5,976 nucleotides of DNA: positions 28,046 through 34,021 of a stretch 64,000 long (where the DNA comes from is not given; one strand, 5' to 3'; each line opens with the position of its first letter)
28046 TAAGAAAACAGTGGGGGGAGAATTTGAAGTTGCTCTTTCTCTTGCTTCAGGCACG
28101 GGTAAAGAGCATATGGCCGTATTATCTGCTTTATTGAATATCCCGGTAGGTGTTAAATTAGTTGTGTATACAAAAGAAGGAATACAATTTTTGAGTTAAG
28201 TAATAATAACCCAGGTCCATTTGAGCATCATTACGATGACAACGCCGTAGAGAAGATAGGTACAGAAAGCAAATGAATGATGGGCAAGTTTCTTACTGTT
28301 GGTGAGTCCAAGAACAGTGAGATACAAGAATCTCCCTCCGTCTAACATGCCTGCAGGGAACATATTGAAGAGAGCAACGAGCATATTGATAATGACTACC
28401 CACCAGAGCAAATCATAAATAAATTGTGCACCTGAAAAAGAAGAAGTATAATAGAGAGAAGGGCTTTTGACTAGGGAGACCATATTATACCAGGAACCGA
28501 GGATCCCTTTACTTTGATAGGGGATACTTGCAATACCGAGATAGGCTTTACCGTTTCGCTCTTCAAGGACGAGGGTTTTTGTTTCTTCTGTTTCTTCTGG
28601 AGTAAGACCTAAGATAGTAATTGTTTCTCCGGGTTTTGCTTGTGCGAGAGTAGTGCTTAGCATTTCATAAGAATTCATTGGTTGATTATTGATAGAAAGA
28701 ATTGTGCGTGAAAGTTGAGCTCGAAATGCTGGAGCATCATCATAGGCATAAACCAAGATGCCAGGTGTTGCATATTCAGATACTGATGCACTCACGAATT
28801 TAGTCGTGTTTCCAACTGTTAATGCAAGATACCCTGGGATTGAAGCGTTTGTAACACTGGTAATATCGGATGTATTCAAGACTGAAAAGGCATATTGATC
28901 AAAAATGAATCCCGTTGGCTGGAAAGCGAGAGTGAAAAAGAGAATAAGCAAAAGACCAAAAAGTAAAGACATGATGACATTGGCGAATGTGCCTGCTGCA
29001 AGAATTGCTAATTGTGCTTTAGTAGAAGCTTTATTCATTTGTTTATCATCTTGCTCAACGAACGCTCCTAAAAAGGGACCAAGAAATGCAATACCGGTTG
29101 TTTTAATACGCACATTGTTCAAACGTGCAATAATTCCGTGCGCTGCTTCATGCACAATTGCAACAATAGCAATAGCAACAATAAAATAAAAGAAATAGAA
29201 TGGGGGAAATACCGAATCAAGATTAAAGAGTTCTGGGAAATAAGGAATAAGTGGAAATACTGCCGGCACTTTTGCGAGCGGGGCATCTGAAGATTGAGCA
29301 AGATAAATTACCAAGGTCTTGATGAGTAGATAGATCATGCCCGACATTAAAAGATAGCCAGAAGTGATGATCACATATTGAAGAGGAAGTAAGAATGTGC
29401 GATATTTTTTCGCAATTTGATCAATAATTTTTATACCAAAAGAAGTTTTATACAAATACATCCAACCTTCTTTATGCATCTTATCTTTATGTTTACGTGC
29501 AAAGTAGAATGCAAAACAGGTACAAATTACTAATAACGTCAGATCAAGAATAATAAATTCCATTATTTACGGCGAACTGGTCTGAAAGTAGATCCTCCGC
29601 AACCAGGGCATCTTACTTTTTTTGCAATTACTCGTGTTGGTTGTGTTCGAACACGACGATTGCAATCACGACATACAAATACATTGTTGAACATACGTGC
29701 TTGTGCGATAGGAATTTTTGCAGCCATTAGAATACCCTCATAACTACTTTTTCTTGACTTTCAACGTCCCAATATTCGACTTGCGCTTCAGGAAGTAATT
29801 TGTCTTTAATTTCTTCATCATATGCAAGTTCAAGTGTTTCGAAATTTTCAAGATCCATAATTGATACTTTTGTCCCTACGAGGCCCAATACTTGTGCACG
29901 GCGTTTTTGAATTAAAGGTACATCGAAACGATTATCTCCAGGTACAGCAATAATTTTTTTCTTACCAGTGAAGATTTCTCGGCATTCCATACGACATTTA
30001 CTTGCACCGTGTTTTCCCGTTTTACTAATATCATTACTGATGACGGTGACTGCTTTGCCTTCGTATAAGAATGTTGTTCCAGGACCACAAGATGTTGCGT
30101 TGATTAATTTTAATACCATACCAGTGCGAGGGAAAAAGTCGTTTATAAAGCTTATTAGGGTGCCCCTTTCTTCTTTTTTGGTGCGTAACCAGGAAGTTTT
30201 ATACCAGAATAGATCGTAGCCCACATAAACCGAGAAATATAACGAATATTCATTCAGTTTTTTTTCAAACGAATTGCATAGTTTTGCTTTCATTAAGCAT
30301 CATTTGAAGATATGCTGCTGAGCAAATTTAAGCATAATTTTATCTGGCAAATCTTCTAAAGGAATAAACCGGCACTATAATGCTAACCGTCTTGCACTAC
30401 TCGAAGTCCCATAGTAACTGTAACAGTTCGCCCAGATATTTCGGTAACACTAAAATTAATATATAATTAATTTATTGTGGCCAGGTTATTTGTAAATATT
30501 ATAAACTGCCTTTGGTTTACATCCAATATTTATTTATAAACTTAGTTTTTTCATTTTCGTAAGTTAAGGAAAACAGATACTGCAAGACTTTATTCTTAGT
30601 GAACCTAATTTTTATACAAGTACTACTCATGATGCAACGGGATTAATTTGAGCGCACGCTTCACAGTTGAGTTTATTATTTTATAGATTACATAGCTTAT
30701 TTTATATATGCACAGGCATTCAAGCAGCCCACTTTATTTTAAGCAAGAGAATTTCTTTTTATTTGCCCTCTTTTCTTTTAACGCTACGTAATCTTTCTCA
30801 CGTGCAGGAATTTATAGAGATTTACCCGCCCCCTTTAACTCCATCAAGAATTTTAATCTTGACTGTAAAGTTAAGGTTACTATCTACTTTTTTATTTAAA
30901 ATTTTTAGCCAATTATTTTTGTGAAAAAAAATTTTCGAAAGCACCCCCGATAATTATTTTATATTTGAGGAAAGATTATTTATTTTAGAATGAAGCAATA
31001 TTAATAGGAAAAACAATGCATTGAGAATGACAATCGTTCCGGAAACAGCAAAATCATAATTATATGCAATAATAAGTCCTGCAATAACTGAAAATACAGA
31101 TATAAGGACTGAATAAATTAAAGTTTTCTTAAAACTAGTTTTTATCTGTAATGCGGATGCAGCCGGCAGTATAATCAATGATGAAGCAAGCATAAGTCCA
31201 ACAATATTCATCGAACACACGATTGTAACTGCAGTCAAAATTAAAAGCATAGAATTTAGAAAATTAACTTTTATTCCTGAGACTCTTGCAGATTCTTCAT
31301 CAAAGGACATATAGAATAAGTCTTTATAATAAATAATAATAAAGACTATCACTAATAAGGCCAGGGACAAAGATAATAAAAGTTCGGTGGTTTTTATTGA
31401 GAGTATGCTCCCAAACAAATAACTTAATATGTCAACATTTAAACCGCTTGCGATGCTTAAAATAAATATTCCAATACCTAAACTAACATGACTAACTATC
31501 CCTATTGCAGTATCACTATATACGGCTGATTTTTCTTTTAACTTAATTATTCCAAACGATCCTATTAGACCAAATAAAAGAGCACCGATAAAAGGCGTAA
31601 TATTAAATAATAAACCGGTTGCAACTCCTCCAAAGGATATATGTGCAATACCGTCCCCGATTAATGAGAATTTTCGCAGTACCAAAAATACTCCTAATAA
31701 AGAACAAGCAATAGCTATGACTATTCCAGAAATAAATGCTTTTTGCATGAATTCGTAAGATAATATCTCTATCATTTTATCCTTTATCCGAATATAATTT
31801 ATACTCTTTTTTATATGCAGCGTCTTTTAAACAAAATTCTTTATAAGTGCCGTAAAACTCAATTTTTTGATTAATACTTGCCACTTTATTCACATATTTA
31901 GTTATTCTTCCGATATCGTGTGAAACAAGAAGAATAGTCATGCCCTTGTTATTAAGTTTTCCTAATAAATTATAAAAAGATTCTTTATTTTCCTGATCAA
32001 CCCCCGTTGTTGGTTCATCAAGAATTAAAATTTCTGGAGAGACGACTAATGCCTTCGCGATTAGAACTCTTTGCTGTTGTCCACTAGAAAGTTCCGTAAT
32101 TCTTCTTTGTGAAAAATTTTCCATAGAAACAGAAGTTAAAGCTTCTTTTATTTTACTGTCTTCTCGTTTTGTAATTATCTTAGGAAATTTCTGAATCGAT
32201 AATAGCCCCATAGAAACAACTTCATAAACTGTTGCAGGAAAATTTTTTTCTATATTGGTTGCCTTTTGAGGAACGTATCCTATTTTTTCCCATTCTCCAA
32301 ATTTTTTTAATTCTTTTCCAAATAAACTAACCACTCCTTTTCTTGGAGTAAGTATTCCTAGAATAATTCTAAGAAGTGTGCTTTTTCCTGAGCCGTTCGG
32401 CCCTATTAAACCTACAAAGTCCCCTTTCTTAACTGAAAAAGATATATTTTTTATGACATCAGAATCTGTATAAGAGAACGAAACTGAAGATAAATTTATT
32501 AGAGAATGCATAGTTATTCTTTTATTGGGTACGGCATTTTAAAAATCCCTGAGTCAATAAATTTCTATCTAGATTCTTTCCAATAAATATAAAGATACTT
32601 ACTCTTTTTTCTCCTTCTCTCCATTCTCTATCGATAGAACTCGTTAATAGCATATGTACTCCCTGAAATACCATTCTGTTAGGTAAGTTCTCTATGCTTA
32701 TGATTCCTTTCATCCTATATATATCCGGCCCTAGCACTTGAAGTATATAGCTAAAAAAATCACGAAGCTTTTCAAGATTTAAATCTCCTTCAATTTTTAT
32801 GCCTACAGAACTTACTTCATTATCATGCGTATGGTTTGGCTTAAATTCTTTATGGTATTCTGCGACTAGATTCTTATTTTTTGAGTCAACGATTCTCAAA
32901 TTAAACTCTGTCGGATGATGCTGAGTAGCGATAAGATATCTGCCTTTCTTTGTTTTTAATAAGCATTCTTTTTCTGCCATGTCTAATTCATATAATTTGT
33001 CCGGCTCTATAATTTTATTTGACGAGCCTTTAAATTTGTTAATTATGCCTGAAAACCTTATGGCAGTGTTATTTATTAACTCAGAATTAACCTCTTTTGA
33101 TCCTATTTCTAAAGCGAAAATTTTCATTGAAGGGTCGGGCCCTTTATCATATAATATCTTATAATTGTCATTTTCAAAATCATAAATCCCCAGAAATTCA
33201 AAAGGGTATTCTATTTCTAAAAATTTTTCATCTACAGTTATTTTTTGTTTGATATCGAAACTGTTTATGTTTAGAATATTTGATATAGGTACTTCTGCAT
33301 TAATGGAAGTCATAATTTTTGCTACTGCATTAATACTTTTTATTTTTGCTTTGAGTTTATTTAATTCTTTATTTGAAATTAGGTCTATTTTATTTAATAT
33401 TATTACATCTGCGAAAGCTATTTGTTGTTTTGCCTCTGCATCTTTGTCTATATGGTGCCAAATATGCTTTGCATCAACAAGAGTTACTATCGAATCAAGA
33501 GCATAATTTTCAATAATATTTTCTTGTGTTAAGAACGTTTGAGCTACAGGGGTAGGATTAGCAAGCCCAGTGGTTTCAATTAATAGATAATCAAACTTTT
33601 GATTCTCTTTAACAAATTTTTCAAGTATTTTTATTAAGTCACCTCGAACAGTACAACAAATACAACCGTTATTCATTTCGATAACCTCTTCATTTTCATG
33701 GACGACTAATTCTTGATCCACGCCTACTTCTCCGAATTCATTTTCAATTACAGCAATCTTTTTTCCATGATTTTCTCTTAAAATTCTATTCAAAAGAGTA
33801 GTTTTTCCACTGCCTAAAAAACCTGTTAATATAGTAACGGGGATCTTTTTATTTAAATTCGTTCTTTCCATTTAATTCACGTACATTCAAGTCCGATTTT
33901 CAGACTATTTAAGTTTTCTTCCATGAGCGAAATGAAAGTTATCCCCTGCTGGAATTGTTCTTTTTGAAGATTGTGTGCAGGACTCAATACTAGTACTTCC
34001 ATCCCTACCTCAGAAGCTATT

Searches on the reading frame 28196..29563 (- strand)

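Call 13: search_protein_families(library=pfam, proteins=[window:28196-29563:-], max_evalue=0.01)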
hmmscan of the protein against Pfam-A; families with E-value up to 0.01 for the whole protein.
window:28196-29563:- (455 aa): 1 family
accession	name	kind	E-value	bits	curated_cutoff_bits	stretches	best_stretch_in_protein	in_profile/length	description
PF02163.28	Peptidase_M50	-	1.8e-24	86.8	27.2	1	126-429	1-205/221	Peptidase family M50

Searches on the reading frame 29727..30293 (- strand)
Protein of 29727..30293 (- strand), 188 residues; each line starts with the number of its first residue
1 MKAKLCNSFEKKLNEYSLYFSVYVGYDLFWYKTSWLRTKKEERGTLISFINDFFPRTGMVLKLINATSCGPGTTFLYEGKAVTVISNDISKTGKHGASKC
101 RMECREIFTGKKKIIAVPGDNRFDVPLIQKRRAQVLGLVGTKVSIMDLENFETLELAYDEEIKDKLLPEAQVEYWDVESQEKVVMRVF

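Call 63: search_protein_families(library=pfam, proteins=[window:29727-30293:-], max_evalue=0.001)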
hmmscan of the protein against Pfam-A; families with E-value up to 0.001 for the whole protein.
window:29727-30293:- (188 aa): 2 families
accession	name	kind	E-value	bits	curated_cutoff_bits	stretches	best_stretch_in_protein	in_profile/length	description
PF21485.3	IF5A-like_N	-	1.3e-08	35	27.1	1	78-116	20-58/63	Translation initiation factor 5A-like, N-terminal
PF08207.18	EFP_N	-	0.00011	22.5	23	1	71-113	7-48/58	Elongation factor P (EF-P) KOW-like domain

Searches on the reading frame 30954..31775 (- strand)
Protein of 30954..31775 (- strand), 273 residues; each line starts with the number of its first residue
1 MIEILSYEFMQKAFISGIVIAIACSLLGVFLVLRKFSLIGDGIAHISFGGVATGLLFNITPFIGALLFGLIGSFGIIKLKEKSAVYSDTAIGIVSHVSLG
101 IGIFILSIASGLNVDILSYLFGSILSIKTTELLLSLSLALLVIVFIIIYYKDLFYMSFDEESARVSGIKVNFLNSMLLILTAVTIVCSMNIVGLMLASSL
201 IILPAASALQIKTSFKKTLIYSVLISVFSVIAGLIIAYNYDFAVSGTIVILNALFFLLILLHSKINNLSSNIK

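Call 63: search_protein_families(library=pfam, proteins=[window:30954-31775:-], max_evalue=0.001)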
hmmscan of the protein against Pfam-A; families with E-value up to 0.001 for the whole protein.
window:30954-31775:- (273 aa): 2 families
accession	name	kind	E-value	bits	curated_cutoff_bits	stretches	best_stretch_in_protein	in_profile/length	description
PF00950.22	ABC-3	-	1.6e-71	241.3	20.1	1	6-261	1-256/258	ABC 3 transport family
PF01032.23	FecCD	-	7.9e-08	32.1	26.5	1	49-261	94-310/311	FecCD transport family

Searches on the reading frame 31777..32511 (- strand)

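Call 63: search_protein_families(library=pfam, proteins=[window:31777-32511:-], max_evalue=0.001)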
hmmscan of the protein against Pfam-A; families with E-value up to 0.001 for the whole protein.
window:31777-32511:- (244 aa): 7 families
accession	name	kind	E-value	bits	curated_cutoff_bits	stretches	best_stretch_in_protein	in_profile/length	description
PF00005.33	ABC_tran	-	6.6e-34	117.9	25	1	21-169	2-137/137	ABC transporter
PF13304.12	AAA_21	-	4.6e-14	53.6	27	2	132-199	229-299/304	AAA domain, putative AbiEii toxin, Type IV TA system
PF02463.25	SMC_N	-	5.3e-05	23.2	40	1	31-206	25-205/220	RecF/RecN/SMC N terminal domain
PF13555.12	AAA_29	-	6.3e-05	23.1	27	1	28-58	20-50/61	P-loop containing region of AAA domain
PF13476.12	AAA_23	-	0.00021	22.4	27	1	23-219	15-172/201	AAA domain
PF00004.35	AAA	-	0.00047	21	21.2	0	35-136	3-98/131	ATPase family associated with various cellular activities (AAA)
PF13175.12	AAA_15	-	0.00063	19.9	32.1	1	32-181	25-181/374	AAA ATPase domain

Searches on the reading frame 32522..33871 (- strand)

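Call 13: search_protein_families(library=pfam, proteins=[window:32522-33871:-], max_evalue=0.01)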
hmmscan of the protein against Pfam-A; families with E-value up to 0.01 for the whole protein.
window:32522-33871:- (449 aa): 7 families
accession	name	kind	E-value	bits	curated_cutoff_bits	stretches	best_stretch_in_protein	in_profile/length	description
PF02492.25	cobW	-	5.4e-62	209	20.7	1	11-187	1-179/180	CobW/HypB/UreG, nucleotide-binding domain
PF07683.19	CobW_C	-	6.3e-19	68.1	22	1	353-447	1-94/94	Cobalamin synthesis protein cobW C-terminal domain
PF13401.12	AAA_22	-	8.3e-05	23.3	27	1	12-174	7-105/130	AAA domain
PF03193.22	RsgA_GTPase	-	0.00011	22.5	30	0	150-191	51-92/174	RsgA GTPase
PF00009.33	GTP_EFTU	-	0.00037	20.6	26.5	1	13-181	6-150/188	Elongation factor Tu GTP binding domain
PF00448.28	SRP54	-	0.0037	17.4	22.7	1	12-163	3-151/196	SRP54-type protein, GTPase domain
PF25199.1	nSTAND_NTPase5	-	0.0069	16.6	34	0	7-41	38-73/145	Novel STAND NTPase 5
